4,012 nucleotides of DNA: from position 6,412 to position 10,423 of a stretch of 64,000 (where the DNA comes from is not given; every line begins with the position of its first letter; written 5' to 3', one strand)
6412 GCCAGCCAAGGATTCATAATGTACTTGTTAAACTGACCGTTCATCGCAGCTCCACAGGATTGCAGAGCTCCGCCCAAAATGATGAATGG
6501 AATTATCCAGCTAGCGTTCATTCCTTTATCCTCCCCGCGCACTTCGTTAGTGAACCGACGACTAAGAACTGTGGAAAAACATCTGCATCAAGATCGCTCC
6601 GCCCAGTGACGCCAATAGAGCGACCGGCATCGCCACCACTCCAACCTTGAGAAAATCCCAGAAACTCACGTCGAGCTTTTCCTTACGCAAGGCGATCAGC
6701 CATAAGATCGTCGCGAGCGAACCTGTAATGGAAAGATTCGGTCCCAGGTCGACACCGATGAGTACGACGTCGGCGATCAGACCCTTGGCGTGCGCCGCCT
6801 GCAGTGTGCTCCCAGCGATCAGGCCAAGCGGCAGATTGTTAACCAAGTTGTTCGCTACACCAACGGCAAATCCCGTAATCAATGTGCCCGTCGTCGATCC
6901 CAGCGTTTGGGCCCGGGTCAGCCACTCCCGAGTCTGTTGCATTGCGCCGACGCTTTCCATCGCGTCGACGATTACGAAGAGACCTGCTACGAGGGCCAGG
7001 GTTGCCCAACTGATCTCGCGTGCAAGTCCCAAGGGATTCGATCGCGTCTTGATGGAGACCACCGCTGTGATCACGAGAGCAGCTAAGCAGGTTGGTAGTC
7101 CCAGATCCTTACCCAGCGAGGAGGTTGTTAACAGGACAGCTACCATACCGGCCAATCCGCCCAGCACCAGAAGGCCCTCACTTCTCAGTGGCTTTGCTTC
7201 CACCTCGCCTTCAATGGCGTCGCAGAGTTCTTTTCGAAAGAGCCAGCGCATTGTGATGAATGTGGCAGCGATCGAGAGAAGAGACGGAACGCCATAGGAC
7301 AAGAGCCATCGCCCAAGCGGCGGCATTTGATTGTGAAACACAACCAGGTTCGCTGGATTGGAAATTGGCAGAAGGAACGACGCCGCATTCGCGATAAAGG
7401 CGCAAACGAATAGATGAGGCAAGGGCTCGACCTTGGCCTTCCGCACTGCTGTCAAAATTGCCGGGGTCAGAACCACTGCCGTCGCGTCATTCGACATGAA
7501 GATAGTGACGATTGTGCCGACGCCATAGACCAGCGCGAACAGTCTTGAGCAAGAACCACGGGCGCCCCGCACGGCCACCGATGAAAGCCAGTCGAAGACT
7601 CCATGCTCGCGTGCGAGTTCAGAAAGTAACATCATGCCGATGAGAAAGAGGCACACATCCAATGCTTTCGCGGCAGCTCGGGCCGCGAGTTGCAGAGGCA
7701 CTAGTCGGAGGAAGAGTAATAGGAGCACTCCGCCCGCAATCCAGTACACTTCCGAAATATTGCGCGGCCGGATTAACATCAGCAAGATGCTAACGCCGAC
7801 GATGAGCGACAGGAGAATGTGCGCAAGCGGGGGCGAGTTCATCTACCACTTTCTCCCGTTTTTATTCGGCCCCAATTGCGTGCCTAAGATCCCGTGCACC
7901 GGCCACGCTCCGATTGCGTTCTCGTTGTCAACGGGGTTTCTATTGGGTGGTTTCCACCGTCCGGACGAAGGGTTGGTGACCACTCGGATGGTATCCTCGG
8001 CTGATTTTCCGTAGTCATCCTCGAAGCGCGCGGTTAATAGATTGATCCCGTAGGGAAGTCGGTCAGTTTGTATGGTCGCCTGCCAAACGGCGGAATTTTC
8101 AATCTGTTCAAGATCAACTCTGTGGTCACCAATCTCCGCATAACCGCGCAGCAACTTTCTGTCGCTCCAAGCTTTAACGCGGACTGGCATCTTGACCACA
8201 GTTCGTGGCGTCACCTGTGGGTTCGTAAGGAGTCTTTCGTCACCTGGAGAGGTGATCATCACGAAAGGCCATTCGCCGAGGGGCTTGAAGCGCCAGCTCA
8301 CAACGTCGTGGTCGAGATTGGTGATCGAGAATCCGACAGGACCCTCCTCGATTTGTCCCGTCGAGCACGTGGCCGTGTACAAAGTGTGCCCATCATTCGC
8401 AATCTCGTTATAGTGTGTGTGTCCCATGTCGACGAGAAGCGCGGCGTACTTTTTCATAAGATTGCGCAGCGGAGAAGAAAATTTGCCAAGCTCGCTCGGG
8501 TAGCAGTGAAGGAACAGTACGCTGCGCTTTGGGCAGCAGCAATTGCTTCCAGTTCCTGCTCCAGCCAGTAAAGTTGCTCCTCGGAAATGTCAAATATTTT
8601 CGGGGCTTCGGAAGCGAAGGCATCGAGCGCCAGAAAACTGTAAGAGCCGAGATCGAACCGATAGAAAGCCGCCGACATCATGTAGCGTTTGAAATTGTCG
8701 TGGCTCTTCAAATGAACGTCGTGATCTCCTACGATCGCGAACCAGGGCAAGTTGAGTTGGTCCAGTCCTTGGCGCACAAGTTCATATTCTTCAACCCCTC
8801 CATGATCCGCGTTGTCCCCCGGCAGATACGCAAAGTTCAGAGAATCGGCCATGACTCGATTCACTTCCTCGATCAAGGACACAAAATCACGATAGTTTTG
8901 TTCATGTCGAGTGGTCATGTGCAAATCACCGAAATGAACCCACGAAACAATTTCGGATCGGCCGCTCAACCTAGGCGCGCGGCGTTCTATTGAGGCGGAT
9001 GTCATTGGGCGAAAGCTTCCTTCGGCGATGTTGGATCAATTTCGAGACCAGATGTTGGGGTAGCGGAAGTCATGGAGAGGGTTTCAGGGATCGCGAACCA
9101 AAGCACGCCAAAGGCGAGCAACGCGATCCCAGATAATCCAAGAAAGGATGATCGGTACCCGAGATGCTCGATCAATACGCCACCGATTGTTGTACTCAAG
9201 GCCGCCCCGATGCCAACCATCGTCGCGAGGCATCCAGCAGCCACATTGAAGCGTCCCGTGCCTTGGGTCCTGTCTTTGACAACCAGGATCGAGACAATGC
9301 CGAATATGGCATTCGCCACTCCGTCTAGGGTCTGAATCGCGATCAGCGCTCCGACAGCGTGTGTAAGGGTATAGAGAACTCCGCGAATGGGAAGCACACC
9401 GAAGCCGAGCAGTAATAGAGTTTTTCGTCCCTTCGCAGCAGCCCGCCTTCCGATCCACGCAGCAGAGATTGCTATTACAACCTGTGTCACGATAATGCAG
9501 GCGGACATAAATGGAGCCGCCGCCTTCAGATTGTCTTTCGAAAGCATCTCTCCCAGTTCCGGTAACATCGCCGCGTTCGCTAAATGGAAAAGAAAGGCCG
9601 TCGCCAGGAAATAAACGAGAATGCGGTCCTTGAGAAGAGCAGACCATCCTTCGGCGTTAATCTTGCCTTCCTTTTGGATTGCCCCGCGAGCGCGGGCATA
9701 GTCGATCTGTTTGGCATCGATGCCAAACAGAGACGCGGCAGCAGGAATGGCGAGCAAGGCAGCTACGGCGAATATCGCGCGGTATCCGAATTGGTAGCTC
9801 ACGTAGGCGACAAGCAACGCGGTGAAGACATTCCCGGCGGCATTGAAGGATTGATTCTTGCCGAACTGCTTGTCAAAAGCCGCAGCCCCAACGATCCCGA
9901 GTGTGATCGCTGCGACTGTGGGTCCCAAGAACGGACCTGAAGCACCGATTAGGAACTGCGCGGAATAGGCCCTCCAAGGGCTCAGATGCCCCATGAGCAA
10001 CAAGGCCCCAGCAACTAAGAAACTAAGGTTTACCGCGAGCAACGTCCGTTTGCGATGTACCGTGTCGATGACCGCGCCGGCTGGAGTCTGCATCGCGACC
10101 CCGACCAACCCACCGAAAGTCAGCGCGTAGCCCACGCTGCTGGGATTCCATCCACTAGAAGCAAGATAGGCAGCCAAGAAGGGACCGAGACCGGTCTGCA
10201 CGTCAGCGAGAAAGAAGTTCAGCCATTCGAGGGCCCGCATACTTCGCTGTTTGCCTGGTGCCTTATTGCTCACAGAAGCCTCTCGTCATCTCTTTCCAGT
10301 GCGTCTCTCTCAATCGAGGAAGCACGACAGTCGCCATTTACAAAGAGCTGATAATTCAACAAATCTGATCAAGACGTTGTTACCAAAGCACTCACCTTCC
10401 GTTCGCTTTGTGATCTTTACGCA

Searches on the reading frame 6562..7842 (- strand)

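Call 65: search_protein_families(library=pfam, proteins=[window:6562-7842:-], max_evalue=0.0001)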
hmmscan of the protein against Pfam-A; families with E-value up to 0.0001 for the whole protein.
window:6562-7842:- (426 aa): 3 families
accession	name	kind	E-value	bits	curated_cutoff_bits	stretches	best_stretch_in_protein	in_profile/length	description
PF03600.22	CitMHS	-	3e-37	128.9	31.9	1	36-352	17-320/336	Citrate transporter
PF02040.21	ArsB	-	5.1e-30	105.6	22.2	1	14-415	5-418/423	Arsenical pump membrane protein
PF07158.17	MatC_N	-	1.4e-05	25.6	23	1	62-143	55-137/149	Dicarboxylate carrier protein MatC N-terminus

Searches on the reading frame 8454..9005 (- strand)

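Call 65: search_protein_families(library=pfam, proteins=[window:8454-9005:-], max_evalue=0.0001)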
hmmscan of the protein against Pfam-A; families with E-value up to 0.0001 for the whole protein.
window:8454-9005:- (183 aa): 1 family
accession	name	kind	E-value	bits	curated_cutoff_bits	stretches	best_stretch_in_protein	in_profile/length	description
PF00149.33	Metallophos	-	5.2e-09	37.2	21.5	1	23-143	4-116/191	Calcineurin-like phosphoesterase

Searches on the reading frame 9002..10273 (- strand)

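Call 65: search_protein_families(library=pfam, proteins=[window:9002-10273:-], max_evalue=0.0001)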
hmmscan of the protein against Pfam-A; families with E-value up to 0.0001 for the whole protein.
window:9002-10273:- (423 aa): 2 families
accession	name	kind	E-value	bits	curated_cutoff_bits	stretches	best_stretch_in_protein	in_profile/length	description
PF07690.21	MFS_1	-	4.1e-31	108.6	33.4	2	20-294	6-281/347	Major Facilitator Superfamily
PF12832.13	MFS_1_like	-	1e-10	41.7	25.2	1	18-377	7-371/373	MFS_1 like family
